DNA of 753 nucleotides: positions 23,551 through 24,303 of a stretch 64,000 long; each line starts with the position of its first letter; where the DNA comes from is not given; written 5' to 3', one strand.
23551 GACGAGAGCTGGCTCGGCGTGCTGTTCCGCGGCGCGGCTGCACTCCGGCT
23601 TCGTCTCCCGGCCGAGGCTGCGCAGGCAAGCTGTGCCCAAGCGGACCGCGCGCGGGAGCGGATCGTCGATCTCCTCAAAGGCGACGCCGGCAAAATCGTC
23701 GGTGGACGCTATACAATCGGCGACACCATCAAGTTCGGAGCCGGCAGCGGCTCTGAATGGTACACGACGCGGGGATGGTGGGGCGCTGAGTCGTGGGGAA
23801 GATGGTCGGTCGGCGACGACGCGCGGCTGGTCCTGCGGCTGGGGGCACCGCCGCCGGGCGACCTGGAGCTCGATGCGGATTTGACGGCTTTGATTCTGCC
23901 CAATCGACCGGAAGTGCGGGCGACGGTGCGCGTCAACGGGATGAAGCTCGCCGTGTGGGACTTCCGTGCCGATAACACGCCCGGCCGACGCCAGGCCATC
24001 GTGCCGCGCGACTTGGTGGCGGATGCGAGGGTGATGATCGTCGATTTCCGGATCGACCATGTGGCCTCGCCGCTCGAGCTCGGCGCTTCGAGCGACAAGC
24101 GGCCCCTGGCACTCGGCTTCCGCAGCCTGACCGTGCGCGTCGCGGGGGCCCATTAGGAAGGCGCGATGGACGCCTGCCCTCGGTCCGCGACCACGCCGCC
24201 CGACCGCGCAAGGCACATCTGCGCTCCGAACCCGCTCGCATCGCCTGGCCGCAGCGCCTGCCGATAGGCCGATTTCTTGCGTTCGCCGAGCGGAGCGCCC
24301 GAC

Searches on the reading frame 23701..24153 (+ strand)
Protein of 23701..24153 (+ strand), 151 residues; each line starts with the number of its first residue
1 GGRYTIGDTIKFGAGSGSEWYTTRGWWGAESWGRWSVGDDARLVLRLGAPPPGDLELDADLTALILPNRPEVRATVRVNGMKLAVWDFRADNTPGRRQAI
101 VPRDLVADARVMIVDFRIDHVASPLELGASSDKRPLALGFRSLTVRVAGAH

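Call 53: search_protein_families(library=pfam, proteins=[window:23701-24153:+], max_evalue=10)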
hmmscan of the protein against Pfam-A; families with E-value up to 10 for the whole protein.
window:23701-24153:+ (151 aa): 1 family
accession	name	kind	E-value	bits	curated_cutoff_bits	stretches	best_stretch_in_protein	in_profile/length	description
PF22895.2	DUF7024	-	0.1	12.9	24.4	1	21-57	26-63/145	Domain of unknown function (DUF7024)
